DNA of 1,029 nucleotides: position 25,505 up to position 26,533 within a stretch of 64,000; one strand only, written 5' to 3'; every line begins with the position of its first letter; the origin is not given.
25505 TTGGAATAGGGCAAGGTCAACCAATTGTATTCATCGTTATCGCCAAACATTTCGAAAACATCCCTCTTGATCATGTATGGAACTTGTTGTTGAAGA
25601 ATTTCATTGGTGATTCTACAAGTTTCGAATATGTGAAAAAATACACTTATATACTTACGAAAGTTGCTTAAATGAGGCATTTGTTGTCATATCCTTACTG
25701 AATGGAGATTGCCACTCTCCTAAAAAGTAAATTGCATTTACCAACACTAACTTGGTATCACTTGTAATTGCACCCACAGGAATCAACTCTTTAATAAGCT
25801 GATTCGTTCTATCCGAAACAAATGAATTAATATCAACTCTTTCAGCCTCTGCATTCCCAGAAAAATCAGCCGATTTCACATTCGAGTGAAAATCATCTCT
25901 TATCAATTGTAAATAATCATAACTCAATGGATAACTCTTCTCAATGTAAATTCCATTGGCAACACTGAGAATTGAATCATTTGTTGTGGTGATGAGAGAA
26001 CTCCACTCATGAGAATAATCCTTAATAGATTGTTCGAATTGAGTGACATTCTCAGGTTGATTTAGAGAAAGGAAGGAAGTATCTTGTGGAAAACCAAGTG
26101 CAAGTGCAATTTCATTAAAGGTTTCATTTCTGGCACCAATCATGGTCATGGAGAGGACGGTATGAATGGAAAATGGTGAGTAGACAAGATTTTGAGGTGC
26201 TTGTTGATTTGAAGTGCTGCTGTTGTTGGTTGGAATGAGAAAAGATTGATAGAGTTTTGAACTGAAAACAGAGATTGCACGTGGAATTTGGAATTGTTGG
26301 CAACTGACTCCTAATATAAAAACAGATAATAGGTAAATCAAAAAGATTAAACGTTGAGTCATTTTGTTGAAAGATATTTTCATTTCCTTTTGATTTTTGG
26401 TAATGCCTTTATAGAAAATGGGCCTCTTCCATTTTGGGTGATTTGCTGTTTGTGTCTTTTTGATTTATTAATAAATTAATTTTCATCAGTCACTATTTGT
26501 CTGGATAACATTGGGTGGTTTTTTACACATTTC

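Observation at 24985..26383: Secreted serpin with a textbook inhibitory hinge (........) and a predicted Arg P1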

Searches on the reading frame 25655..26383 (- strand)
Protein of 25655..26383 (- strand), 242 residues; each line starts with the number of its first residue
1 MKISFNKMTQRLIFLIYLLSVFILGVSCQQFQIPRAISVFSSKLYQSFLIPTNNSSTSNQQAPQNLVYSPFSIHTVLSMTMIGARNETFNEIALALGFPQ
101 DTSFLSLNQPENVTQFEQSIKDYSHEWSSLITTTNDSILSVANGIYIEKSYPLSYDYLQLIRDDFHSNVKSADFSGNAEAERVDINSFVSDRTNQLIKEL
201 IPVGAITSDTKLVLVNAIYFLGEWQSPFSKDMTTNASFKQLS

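Call 18: list_cluster_members(proteins=[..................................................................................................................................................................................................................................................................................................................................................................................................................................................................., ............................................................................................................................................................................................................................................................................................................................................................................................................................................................, window:25655-26383:-, window:24985-25680:-, window:23262-24929:+, window:46870-48426:-, window:56479-57906:-, window:34083-35069:-, window:6358-7269:-, window:40180-41295:+])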
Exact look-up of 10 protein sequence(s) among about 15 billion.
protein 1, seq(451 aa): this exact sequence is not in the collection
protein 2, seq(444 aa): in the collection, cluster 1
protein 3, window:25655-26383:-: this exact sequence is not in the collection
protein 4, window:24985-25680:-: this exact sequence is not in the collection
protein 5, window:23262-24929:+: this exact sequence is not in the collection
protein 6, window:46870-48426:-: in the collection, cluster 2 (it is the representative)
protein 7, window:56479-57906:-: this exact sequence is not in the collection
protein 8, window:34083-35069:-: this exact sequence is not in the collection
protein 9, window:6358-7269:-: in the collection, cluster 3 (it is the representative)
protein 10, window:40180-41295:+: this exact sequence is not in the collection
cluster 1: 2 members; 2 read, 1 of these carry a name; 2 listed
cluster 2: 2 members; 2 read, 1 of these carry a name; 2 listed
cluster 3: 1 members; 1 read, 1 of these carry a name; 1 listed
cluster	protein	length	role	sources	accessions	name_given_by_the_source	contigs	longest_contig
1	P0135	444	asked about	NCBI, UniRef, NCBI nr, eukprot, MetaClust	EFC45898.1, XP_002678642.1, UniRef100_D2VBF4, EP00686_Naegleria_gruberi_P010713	predicted protein [Naegleria gruberi] | Predicted protein n=1 Tax=Naegleria gruberi TaxID=5762 RepID=D2VBF4_NAEGR | uncharacterized protein NAEGRDRAFT_66195 [Naegleria gruberi]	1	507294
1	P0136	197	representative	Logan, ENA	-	-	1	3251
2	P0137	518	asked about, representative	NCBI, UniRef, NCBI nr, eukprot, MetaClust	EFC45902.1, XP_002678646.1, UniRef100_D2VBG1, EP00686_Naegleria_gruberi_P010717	ras family small GTPase [Naegleria gruberi] | Ras family small GTPase n=1 Tax=Naegleria gruberi TaxID=5762 RepID=D2VBG1_NAEGR | XP_002678646.1 ras family small GTPase [Naegleria gruberi strain NEG-M]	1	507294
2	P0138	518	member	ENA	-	-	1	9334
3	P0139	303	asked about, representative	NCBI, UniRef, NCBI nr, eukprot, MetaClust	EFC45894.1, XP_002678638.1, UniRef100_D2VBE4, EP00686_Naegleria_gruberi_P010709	predicted protein [Naegleria gruberi] | Predicted protein n=1 Tax=Naegleria gruberi TaxID=5762 RepID=D2VBE4_NAEGR | uncharacterized protein NAEGRDRAFT_66185 [Naegleria gruberi]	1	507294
